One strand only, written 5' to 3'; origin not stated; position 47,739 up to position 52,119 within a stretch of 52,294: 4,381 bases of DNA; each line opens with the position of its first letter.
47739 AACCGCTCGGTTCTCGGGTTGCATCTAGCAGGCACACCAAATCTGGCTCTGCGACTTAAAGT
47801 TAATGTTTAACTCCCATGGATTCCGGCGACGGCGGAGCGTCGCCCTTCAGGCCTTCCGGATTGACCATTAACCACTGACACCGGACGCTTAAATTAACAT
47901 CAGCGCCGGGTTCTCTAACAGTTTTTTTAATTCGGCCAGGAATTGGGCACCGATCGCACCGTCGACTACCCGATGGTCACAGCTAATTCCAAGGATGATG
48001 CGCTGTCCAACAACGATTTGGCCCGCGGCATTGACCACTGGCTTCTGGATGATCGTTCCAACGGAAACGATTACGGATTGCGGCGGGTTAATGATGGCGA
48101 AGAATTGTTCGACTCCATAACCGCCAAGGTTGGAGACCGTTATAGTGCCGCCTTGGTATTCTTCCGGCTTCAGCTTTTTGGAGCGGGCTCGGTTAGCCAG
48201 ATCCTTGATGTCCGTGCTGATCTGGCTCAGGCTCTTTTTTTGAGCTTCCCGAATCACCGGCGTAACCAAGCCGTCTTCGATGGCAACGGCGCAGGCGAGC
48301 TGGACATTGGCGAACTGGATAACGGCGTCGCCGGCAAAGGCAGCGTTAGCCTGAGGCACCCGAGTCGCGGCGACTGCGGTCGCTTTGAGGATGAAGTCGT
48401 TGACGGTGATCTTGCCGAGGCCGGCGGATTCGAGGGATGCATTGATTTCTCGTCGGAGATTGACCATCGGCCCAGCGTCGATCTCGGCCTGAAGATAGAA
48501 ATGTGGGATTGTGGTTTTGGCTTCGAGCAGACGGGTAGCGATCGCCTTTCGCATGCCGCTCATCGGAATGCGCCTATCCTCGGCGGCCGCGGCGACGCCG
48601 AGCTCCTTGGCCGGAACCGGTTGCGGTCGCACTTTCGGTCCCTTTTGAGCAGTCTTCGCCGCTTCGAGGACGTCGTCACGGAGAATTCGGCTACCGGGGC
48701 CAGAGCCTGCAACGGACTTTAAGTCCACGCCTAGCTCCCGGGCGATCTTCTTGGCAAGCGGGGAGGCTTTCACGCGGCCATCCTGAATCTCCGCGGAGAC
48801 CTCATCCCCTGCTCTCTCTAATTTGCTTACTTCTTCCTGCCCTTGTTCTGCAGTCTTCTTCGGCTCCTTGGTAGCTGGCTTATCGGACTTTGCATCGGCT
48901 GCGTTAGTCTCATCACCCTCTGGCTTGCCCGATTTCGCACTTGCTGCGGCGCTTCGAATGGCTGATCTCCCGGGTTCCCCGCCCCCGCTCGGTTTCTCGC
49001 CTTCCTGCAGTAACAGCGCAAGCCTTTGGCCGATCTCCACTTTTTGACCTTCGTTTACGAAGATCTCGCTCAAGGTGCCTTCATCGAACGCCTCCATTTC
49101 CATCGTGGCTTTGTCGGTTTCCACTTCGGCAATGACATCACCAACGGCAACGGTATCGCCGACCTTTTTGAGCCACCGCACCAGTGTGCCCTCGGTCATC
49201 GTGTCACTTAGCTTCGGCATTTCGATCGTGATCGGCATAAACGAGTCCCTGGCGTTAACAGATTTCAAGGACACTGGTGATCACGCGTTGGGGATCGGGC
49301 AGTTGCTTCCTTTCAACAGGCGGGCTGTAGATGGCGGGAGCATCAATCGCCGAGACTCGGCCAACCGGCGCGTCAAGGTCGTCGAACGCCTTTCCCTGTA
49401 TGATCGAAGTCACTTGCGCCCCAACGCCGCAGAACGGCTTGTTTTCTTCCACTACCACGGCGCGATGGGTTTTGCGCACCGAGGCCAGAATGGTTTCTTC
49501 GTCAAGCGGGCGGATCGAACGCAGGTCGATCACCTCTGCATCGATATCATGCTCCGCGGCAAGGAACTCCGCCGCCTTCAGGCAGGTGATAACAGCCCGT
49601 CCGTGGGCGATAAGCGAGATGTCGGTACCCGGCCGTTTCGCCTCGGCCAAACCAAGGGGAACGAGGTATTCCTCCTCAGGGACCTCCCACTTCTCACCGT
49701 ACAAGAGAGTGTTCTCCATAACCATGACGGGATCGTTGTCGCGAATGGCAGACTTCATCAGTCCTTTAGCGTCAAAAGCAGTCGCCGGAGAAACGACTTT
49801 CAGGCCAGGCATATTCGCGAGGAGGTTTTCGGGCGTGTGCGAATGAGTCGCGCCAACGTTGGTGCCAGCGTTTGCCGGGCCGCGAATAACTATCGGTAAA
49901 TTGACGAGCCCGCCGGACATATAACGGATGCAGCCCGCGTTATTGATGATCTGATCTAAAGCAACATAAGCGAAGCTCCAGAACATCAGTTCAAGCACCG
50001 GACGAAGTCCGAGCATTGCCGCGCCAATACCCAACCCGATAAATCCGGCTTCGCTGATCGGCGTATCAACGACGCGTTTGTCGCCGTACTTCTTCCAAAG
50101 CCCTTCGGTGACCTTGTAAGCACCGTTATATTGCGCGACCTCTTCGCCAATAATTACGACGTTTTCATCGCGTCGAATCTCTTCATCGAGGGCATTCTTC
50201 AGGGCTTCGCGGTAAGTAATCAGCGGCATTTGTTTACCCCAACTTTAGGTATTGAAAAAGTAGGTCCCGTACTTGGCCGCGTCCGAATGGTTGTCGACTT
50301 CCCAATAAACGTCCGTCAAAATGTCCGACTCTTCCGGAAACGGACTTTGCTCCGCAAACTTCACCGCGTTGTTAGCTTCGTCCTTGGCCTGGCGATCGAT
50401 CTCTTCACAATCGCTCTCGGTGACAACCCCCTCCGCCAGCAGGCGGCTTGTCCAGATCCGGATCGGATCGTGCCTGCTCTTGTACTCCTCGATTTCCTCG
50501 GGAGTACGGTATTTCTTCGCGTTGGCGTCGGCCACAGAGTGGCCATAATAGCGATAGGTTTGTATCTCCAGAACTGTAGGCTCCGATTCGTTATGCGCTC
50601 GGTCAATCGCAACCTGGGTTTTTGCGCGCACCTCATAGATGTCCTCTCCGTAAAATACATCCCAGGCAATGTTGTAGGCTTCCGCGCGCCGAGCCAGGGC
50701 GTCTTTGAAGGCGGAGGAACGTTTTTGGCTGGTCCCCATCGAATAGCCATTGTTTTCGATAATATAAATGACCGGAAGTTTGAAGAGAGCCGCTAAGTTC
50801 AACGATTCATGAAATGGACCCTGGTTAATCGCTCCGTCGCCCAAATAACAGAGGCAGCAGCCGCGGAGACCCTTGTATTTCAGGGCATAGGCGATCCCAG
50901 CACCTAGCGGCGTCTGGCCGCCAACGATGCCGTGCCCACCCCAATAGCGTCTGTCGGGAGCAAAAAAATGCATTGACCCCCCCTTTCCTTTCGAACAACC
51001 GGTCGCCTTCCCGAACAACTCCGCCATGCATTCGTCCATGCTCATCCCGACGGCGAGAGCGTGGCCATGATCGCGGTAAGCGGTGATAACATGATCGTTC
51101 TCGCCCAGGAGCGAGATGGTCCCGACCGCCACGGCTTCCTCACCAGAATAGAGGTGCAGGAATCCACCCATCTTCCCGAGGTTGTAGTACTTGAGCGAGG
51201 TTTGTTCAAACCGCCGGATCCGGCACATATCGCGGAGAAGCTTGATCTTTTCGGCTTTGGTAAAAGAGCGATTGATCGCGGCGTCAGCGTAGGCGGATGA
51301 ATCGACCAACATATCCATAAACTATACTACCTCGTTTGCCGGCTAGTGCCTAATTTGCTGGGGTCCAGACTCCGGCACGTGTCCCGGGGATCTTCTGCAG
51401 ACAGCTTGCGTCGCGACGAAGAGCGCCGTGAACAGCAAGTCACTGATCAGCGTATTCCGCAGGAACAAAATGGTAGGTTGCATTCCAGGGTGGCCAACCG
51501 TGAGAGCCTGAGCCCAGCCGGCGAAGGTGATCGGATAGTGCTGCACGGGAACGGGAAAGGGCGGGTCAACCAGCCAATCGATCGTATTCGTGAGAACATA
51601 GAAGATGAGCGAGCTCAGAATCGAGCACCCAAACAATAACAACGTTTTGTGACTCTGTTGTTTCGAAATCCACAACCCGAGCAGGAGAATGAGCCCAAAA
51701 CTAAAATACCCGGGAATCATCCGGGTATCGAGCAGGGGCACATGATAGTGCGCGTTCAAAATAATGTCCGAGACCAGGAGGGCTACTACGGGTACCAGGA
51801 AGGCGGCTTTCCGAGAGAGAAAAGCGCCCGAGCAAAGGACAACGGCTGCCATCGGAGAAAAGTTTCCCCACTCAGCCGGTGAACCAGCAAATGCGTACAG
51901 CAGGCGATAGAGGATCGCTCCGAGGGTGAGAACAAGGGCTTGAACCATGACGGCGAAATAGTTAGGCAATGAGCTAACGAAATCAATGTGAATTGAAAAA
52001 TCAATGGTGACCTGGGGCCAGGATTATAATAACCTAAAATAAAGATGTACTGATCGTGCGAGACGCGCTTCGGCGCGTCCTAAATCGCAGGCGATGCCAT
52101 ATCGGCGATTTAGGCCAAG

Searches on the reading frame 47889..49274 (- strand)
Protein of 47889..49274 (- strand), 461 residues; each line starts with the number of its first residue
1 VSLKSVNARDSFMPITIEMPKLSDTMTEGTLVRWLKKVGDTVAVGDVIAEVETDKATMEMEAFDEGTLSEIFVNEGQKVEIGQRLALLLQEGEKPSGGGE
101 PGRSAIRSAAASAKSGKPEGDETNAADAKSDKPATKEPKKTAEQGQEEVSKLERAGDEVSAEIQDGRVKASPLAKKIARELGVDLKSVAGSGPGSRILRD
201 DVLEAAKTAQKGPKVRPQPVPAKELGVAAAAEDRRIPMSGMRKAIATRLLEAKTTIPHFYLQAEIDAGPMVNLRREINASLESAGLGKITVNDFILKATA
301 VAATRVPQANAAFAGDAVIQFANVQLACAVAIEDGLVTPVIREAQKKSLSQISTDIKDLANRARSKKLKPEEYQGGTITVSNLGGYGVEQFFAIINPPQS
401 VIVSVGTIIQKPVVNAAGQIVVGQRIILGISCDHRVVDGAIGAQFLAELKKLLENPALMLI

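Call 85: search_protein_families(library=pfam, proteins=[window:47889-49274:-], max_evalue=0.00001)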
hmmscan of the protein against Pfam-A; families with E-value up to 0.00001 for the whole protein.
window:47889-49274:- (461 aa): 3 families
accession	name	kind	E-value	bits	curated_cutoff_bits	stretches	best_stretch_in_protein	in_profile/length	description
PF00198.28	2-oxoacid_dh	-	4.3e-83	278.8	23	1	232-460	3-231/232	2-oxoacid dehydrogenases acyltransferase (catalytic domain)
PF00364.28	Biotin_lipoyl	-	3.3e-21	75.3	22.1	1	16-87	2-72/73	Biotin-requiring enzyme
PF02817.22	E3_binding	-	3.4e-15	56.4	23.7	1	168-203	1-36/36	e3 binding domain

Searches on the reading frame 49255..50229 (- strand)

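Call 85: search_protein_families(library=pfam, proteins=[window:49255-50229:-], max_evalue=0.00001)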
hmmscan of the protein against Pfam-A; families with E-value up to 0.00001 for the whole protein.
window:49255-50229:- (324 aa): 2 families
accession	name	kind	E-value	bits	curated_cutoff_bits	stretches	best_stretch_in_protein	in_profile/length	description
PF02779.29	Transket_pyr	-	2.3e-39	135.3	27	1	4-177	3-172/174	Transketolase, pyrimidine binding domain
PF02780.25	Transketolase_C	-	2e-36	125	25.9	1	194-316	2-124/124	Transketolase, C-terminal domain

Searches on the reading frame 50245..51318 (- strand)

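Call 85: search_protein_families(library=pfam, proteins=[window:50245-51318:-], max_evalue=0.00001)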
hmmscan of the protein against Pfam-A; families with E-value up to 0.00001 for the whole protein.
window:50245-51318:- (357 aa): 3 families
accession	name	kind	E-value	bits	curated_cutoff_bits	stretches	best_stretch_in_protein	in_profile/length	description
PF00676.26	E1_dh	-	8.2e-81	271.7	22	1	30-329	2-298/300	Dehydrogenase E1 component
PF00456.26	Transketolase_N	-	7.7e-07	28.8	22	1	157-268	149-257/334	Transketolase, thiamine diphosphate binding domain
PF02775.26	TPP_enzyme_C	-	6e-06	26.6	21.9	0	106-251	2-150/151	Thiamine pyrophosphate enzyme, C-terminal TPP binding domain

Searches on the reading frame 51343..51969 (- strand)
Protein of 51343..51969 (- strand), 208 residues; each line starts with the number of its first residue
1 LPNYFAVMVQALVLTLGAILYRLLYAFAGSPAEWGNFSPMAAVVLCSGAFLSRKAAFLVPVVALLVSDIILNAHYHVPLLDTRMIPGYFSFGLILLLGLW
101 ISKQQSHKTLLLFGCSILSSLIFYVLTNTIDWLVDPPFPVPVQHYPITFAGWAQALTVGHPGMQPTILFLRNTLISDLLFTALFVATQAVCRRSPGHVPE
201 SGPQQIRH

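Call 85: search_protein_families(library=pfam, proteins=[window:51343-51969:-], max_evalue=0.00001)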
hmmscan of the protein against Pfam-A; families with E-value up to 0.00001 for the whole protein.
window:51343-51969:- (208 aa): 1 family
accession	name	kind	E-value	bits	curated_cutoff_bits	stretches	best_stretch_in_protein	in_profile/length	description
PF20221.3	DUF6580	-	4e-30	105.6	27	1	11-193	10-157/162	Family of unknown function (DUF6580)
